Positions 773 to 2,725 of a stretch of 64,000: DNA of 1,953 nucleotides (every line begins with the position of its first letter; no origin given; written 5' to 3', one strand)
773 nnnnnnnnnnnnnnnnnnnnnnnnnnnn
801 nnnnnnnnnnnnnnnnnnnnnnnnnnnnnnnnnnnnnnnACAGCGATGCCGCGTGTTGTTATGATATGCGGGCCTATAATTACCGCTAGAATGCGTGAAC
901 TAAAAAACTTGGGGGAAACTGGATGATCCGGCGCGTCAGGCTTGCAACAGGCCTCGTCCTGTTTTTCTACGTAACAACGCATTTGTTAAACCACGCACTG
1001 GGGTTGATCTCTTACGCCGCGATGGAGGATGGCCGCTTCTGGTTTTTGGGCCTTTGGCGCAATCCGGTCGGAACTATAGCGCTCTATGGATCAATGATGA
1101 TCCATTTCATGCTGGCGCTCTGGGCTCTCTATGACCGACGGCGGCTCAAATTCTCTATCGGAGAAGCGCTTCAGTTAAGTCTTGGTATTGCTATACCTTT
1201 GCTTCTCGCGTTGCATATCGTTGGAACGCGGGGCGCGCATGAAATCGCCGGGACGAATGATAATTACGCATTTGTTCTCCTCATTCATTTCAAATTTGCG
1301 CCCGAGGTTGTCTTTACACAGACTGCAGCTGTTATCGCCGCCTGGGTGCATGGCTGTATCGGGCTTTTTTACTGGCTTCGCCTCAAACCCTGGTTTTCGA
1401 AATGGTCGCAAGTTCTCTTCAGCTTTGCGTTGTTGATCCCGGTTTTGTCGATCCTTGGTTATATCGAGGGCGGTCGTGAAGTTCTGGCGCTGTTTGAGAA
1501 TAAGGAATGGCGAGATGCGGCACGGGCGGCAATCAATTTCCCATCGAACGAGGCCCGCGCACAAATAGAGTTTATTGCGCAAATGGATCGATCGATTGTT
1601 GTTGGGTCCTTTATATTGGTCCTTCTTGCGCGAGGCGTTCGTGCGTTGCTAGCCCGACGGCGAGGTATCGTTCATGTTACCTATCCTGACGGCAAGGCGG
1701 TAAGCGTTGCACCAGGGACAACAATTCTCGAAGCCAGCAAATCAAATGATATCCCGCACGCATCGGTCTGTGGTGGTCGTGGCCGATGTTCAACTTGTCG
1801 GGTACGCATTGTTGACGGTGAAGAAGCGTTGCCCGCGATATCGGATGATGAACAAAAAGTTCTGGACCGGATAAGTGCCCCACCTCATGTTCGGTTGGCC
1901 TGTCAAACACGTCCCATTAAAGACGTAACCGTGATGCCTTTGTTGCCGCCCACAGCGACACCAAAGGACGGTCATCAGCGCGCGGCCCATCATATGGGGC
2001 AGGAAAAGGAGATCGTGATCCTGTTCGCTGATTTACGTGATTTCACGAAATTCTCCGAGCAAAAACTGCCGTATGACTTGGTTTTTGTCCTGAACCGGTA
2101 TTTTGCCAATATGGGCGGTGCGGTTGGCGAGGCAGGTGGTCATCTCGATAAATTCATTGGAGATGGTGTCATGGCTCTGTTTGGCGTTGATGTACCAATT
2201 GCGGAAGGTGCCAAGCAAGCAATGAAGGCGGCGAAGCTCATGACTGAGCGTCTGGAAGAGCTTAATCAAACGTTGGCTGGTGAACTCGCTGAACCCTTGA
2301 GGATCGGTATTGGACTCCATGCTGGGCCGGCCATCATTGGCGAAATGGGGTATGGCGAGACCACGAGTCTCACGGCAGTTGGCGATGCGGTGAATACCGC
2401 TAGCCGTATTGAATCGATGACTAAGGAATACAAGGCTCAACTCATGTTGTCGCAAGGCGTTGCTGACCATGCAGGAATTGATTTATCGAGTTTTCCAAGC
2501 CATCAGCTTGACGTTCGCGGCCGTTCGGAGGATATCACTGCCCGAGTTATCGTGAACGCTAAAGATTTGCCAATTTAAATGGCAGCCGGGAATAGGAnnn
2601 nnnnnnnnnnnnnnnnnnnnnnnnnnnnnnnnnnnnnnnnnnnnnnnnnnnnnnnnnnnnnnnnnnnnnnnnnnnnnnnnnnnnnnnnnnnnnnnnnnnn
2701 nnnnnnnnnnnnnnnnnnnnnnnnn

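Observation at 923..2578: Membrane-anchored 2Fe-2S ferredoxin fused to a class III adenylate cyclase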

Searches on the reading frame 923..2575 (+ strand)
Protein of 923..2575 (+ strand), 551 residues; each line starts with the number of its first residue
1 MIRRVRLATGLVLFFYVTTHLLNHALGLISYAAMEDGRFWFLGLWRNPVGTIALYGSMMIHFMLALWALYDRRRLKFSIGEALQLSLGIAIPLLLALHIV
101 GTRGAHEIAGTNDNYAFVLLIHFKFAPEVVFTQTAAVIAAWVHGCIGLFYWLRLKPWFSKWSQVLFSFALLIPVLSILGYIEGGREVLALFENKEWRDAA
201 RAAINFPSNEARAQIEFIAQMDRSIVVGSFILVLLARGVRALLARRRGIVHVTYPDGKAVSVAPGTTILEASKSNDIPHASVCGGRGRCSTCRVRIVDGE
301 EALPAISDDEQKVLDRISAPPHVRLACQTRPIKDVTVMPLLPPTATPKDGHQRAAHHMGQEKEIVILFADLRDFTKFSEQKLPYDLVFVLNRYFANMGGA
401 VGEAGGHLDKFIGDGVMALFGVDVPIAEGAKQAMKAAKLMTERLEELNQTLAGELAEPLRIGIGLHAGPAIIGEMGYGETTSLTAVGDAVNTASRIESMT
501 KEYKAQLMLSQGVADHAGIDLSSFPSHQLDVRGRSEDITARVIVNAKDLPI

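Call 3: search_protein_families(library=pfam, proteins=[window:923-2575:+], max_evalue=0.01)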
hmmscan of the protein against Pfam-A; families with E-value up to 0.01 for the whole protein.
window:923-2575:+ (551 aa): 3 families
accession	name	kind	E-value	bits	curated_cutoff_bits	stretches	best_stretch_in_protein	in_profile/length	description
PF00211.25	Guanylate_cyc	-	7.1e-18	65.3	21.9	1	360-507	5-147/183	Adenylate and Guanylate cyclase catalytic domain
PF00111.32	Fer2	-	1.1e-11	44.9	21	1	256-331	4-76/77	2Fe-2S iron-sulfur cluster binding domain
PF13510.11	Fer2_4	-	0.0023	18.4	22.8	1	256-301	9-62/82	2Fe-2S iron-sulfur cluster binding domain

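Call 4: search_protein_families(library=ncbifam, proteins=[window:923-2575:+], max_evalue=0.01)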
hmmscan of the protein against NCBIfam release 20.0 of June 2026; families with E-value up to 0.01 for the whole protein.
window:923-2575:+ (551 aa): 9 families
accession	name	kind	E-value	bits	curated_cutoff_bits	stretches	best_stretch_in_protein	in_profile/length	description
TIGR01941.1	nqrF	equivalog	1.4e-11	44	295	1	225-336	11-117/405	NADH:ubiquinone reductase (Na(+)-transporting) subunit F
TIGR02007.1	fdx_isc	equivalog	9.4e-11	41.9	132.1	1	254-330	12-89/110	ISC system 2Fe-2S type ferredoxin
NF040756.1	corr_regen_AcsV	exception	4.7e-07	28.6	800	1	255-338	6-84/632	corrinoid activation/regeneration protein AcsV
TIGR03903.1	TOMM_kin_cyc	equivalog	3.9e-05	21.7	705.75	1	403-501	331-422/1267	TOMM system kinase/cyclase fusion protein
NF058606.1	GlBtMonoRdsGbcB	equivalog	0.00042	19.3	500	1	250-303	278-331/362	glycine betaine monooxygenase reductase subunit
NF004317.0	PRK05713.1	equivalog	0.00065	19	338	1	258-340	9-85/312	iron-sulfur-binding ferredoxin reductase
NF041393.1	Frdxn_Halo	equivalog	0.0015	18.3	150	1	260-334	40-109/128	ferredoxin Fer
NF007964.0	PRK10684.1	equivalog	0.0018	17.3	383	1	257-306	258-306/333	NADH oxidoreductase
TIGR02160.1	PA_CoA_Oxy5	hypoth_equivalog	0.0091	14.8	420.8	0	265-337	282-348/352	1,2-phenylacetyl-CoA epoxidase subunit PaaE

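Call 5: find_homologous_proteins(query=window:923-2575:+, max_evalue=0.00001)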
Query window:923-2575:+ (551 aa): 7993 proteins with E <= 0.00001 among 8000 candidates; the best 120 are listed.
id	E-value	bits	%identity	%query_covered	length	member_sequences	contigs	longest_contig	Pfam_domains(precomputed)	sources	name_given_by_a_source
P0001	0.0e+0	1240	100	100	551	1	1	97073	PF00111.33,PF00211.26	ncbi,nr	ncbi:MAG: 2Fe-2S iron-sulfur cluster binding domain-containing protein [Alphaproteobacteria bacteriu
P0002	0.0e+0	1119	89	100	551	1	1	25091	PF00111.33,PF00211.26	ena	-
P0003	0.0e+0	1113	89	100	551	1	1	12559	PF00111.33,PF00211.26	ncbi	-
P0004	0.0e+0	1112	89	100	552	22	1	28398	PF00111.33,PF00211.26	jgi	jgi:adenylate cyclase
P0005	0.0e+0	1050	89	94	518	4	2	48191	PF00111.33,PF00211.26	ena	-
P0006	1.2e-261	887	68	100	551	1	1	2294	PF00111.33,PF00211.26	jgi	jgi:adenylate cyclase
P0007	5.9e-259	878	67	100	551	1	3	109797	PF00111.33,PF00211.26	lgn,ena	-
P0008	8.4e-259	878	68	100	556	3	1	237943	PF00111.33,PF00211.26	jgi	jgi:adenylate cyclase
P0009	8.8e-259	878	70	100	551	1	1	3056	PF00111.33,PF00211.26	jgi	jgi:adenylate cyclase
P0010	1.0e-257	874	68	100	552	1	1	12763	PF00111.33,PF00211.26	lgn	-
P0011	1.6e-257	873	68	100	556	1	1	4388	PF00111.33,PF00211.26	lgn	-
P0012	8.0e-257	871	68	100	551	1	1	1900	PF00111.33,PF00211.26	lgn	-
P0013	1.7e-256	870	67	100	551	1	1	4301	PF00111.33,PF00211.26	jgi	-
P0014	3.3e-256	869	68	100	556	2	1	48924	PF00111.33,PF00211.26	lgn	-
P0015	4.6e-256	869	66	100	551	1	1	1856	PF00111.33,PF00211.26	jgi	jgi:adenylate cyclase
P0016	5.9e-254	862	65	100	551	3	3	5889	PF00111.33,PF00211.26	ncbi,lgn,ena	-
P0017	6.4e-254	862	66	100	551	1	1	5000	PF00111.33,PF00211.26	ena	-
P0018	2.1e-253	860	66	100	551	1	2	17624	PF00111.33,PF00211.26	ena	-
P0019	2.2e-253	860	68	100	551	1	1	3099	PF00111.33,PF00211.26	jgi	-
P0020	1.0e-251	854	66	100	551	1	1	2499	PF00111.33,PF00211.26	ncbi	-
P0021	2.5e-251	853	67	100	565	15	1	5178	PF00111.33,PF00211.26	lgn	-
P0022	3.9e-251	852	68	100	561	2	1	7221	PF00111.33,PF00211.26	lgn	-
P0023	3.7e-250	849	66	100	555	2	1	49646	PF00111.33,PF00211.26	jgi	jgi:adenylate cyclase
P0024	1.5e-249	847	66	100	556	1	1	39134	PF00111.33,PF00211.26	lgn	-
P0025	2.2e-248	843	66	100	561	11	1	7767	PF00111.33,PF00211.26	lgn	-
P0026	4.5e-248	842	66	100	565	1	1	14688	PF00111.33,PF00211.26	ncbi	-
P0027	1.3e-247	841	65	100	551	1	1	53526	PF00111.33,PF00211.26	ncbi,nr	ncbi:adenylate/guanylate cyclase domain-containing protein [Alphaproteobacteria bacterium]|nr:adenyl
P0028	1.4e-247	841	67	100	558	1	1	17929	PF00111.33,PF00211.26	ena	-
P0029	3.0e-247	840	65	100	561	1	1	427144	PF00111.33,PF00211.26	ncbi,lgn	-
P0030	4.0e-246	836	66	100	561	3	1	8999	PF00111.33,PF00211.26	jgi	jgi:adenylate cyclase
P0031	4.4e-242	822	65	100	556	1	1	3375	PF00111.33,PF00211.26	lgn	-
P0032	2.9e-241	820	67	95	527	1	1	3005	PF00111.33,PF00211.26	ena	-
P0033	4.2e-237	806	65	100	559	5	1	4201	PF00111.33,PF00211.26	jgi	-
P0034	1.5e-234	798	66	100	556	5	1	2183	PF00111.33,PF00211.26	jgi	jgi:adenylate cyclase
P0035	2.3e-234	797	65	100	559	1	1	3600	PF00111.33,PF00211.26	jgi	jgi:adenylate cyclase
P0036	6.6e-234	795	66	100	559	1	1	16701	PF00111.33,PF00211.26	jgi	jgi:adenylate cyclase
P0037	2.1e-232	791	63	100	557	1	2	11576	PF00111.33,PF00211.26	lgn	-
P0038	2.2e-232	790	65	100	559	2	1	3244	PF00111.33,PF00211.26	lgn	-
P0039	1.3e-228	778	64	100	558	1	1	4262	PF00111.33,PF00211.26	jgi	jgi:adenylate cyclase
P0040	6.4e-227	772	63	100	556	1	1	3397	PF00111.33,PF00211.26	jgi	-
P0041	4.6e-225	766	63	100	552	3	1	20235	PF00111.33,PF00211.26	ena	-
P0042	6.9e-225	766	62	100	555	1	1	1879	PF00111.33,PF00211.26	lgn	-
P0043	7.9e-223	759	60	100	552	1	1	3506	PF00111.33,PF00211.26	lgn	-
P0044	4.8e-222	756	62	100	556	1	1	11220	PF00111.33,PF00211.26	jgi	-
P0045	5.7e-222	756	62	100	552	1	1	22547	PF00111.33,PF00211.26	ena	-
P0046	1.2e-220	752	61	100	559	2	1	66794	PF00111.33,PF00211.26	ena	-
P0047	6.1e-220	749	61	100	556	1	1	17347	PF00111.33,PF00211.26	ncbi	ncbi:MAG: adenylate/guanylate cyclase domain-containing protein [Alphaproteobacteria bacterium]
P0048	1.3e-219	748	61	100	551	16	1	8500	PF00111.33,PF00211.26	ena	-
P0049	2.3e-218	744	60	100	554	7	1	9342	PF00111.33,PF00211.26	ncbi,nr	ncbi:MAG TPA: adenylate/guanylate cyclase domain-containing protein [Nitrospinae bacterium]|nr:adeny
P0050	4.8e-217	740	60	100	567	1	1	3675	PF00111.33,PF00211.26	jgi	-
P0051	1.3e-215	735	60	100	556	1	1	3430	PF00111.33,PF00211.26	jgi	-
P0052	1.8e-213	728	62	100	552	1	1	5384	PF00111.33,PF00211.26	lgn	-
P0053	8.4e-213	726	60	99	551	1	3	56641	PF00111.33,PF00211.26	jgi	jgi:adenylate cyclase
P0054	1.0e-212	726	60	100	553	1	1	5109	PF00111.33,PF00211.26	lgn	-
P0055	1.4e-212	725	60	100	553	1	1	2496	PF00111.33,PF00211.26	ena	-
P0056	2.3e-212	724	59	100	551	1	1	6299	PF00111.33,PF00211.26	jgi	jgi:adenylate cyclase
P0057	4.2e-212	724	60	100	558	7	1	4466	PF00111.33,PF00211.26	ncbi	-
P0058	8.8e-212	722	60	100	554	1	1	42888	PF00111.33,PF00211.26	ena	-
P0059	9.6e-212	722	58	100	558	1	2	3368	PF00111.33,PF00211.26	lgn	-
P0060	1.5e-211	722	58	100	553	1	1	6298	PF00111.33,PF00211.26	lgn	-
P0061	2.9e-211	721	59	100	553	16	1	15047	PF00111.33,PF00211.26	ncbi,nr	ncbi:MAG: adenylate/guanylate cyclase domain-containing protein [Pseudomonadota bacterium]|nr:adenyl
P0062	4.6e-211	720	58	100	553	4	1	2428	PF00111.33,PF00211.26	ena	-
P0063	6.1e-211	720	57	100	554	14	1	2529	PF00111.33,PF00211.26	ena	-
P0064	2.2e-210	718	56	100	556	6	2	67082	PF00111.33,PF00211.26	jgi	jgi:adenylate cyclase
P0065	6.2e-210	716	59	100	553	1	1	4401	PF00111.33,PF00211.26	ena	-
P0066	6.4e-210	716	60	99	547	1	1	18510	PF00111.33,PF00211.26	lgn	-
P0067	1.2e-209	715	59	100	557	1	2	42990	PF00111.33,PF00211.26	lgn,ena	-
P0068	8.7e-209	713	59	100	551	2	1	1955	PF00111.33,PF00211.26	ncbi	-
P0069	9.4e-209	712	59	100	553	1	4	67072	PF00111.33,PF00211.26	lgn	-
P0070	1.4e-208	712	58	100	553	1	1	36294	PF00111.33,PF00211.26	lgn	-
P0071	1.4e-208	712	59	100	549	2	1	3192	PF00111.33,PF00211.26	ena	-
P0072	1.9e-208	711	58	100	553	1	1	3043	PF00111.33,PF00211.26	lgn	-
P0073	2.2e-208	711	60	99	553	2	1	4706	PF00111.33,PF00211.26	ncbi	ncbi:MAG: adenylate/guanylate cyclase domain-containing protein [Alphaproteobacteria bacterium]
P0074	3.3e-208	711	58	100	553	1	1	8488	PF00111.33,PF00211.26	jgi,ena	-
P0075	7.8e-208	709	59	100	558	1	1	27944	PF00111.33,PF00211.26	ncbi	ncbi:MAG: adenylate/guanylate cyclase domain-containing protein [Rhodospirillaceae bacterium]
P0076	9.1e-208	709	56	100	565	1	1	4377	PF00111.33,PF00211.26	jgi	jgi:adenylate cyclase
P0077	1.0e-207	709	58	99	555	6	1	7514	PF00111.33,PF00211.26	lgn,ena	-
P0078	2.2e-207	708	58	100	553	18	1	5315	PF00111.33,PF00211.26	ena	-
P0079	2.7e-207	708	58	100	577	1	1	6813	PF00111.33,PF00211.26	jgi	jgi:adenylate cyclase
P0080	3.2e-207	707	58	100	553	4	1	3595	PF00111.33,PF00211.26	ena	-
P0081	4.5e-207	707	58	100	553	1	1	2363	PF00111.33,PF00211.26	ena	-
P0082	5.4e-207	707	58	100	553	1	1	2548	PF00111.33,PF00211.26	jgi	-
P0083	7.9e-207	706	58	100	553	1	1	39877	PF00111.33,PF00211.26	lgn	-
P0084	8.3e-207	706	58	99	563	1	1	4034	PF00111.33,PF00211.26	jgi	jgi:adenylate cyclase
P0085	1.1e-206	706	59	99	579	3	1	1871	PF00111.33,PF00211.26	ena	-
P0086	2.1e-206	705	59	98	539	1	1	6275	PF00111.33,PF00211.26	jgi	jgi:adenylate cyclase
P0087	3.2e-206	704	58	100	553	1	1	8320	PF00111.33,PF00211.26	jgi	jgi:adenylate cyclase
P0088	8.4e-206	703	59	100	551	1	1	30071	PF00111.33,PF00211.26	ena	-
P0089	8.8e-206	703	58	100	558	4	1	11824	PF00111.33,PF00211.26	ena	-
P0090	2.4e-205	701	58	100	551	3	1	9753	PF00111.33,PF00211.26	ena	-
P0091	4.4e-205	700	58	100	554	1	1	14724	PF00111.33,PF00211.26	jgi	jgi:adenylate cyclase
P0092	8.8e-205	699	57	100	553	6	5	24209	PF00111.33,PF00211.26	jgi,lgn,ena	jgi:adenylate cyclase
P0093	9.7e-205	699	57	100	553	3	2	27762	PF00111.33,PF00211.26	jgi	jgi:adenylate cyclase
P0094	1.4e-204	699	58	100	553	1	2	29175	PF00111.33,PF00211.26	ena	-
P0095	2.0e-204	698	57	100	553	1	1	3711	PF00111.33,PF00211.26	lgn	-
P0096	2.1e-204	698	57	100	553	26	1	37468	PF00111.33,PF00211.26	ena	-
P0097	7.9e-204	696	57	100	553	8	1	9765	PF00111.33,PF00211.26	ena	-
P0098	9.2e-204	696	58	100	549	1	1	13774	PF00111.33,PF00211.26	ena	-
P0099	1.1e-203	696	57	100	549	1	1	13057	PF00111.33,PF00211.26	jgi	-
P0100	1.2e-203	696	57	100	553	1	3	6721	PF00111.33,PF00211.26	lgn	-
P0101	1.3e-203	696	58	100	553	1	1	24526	PF00111.33,PF00211.26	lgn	-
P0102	1.5e-203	695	57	100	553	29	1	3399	PF00111.33,PF00211.26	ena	-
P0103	1.6e-203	695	55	100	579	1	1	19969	PF00111.33,PF00211.26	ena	-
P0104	1.8e-203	695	58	100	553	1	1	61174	PF00111.33,PF00211.26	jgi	jgi:adenylate cyclase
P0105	3.1e-203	694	57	100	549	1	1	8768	PF00111.33,PF00211.26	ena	-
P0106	3.1e-203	694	56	100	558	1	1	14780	PF00111.33,PF00211.26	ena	-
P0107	5.2e-203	694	57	100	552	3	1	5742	PF00111.33,PF00211.26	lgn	-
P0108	5.8e-203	693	57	100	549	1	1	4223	PF00111.33,PF00211.26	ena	-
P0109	5.8e-203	693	57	100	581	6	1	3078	PF00111.33,PF00211.26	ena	-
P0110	7.3e-203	693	57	100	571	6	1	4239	PF00111.33,PF00211.26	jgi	jgi:adenylate cyclase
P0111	1.5e-202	692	58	100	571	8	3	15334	PF00111.33,PF00211.26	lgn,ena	-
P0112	1.7e-202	692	57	100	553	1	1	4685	PF00111.33,PF00211.26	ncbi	ncbi:unnamed protein product [Discosporangium mesarthrocarpum]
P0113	2.2e-202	691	56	100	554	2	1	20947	PF00111.33,PF00211.26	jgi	-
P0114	2.3e-202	691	57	100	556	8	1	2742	PF00111.33,PF00211.26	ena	-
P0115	2.3e-202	691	55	100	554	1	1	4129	PF00111.33,PF00211.26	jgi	jgi:adenylate cyclase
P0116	3.2e-202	691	57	99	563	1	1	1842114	PF00111.33,PF00211.26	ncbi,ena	-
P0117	3.6e-202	691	57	100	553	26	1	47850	PF00111.33,PF00211.26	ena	-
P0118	4.4e-202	690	56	100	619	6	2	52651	PF00111.33,PF00211.26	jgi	jgi:adenylate cyclase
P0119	7.2e-202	690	56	100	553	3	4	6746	PF00111.33,PF00211.26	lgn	-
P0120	9.1e-202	689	56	100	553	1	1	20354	PF00111.33,PF00211.26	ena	-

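Call 6: search_solved_structures(query=window:923-2575:+, max_evalue=0.01, show_alignments=2)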
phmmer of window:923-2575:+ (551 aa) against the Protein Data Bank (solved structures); distinct sequences matched with E-value up to 0.01: 77 (the best 60 are shown).
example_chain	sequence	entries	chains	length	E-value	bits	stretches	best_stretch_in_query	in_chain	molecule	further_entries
2w01_A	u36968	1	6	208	1e-24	90.2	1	359-518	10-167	ADENYLATE CYCLASE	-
6fht_A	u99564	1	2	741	3.6e-24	88.3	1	359-518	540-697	Bacteriophytochrome,Adenylate cyclase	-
1wc0_A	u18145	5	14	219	9.9e-22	80.3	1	353-538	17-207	ADENYLATE CYCLASE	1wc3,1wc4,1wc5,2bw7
1wc1_A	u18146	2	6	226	1.1e-20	76.9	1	362-538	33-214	ADENYLATE CYCLASE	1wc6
5x4t_A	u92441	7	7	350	5.1e-18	68.1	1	363-541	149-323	Photoactivated adenylyl cyclase | Family 3 adenylate cyclase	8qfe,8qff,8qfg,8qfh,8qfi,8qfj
9f1z_A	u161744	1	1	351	5.2e-18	68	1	363-541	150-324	Family 3 adenylate cyclase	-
5x4u_A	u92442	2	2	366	5.7e-18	67.9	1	363-541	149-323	Photoactivated adenylyl cyclase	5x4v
3r5g_A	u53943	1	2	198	5.7e-18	67.9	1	360-510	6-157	CyaB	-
4yus_A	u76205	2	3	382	6.3e-18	67.8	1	363-541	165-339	Family 3 adenylate cyclase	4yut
9f1w_A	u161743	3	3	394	6.8e-18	67.7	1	363-541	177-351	Family 3 adenylate cyclase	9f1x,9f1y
5mbg_A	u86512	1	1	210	2.3e-16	62.6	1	356-540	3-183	Beta subunit of photoactivated adenylyl cyclase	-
5mbk_A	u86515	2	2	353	2.6e-15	59.2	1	363-540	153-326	Beta subunit of photoactivated adenylyl cyclase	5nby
5m27_A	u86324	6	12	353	2.6e-15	59.2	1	363-540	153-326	Beta subunit of photoactivated adenylyl cyclase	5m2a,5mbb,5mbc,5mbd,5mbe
5mbj_A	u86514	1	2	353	2.6e-15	59.1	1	363-540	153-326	Beta subunit of photoactivated adenylyl cyclase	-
5mbh_A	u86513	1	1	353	3.5e-15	58.7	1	363-540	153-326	Beta subunit of photoactivated adenylyl cyclase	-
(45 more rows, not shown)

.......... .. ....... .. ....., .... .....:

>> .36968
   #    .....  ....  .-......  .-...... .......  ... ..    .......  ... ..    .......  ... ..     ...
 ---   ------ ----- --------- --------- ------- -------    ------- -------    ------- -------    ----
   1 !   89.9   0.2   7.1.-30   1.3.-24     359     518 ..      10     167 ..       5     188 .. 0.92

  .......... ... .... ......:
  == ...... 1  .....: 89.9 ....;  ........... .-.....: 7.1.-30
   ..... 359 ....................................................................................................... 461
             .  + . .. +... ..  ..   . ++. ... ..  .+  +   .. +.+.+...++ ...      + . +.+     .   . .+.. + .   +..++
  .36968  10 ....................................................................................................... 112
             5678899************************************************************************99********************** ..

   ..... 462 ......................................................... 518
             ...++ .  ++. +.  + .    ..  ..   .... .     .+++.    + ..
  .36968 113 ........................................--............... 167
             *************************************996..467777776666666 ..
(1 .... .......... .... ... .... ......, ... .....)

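Call 16: find_related_loci(query=window:923-2575:+, collection=genome_contigs, flank=6000)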
Query window:923-2575:+ (551 aa) in genome_contigs; peptide patterns used: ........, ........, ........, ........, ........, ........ (x = any residue, [..] = any of these).
57 stretches matched a pattern; 2 encode a relative of the query (tblastn E <= 1e-3); 2 distinct loci.
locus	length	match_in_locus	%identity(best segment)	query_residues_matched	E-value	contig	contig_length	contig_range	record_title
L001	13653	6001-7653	90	1-551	0e+0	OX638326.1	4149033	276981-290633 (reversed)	MAG: uncultured Alphaproteobacteria bacterium isolate 36580269-0a0b-41f5-a0f3-8f7859907d82 genome assembly, chromosome:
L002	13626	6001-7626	80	10-551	0e+0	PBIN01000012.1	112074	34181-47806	MAG: Rhodospirillaceae bacterium isolate SP3 MHASMcontig_2505257, whole genome shotgun sequence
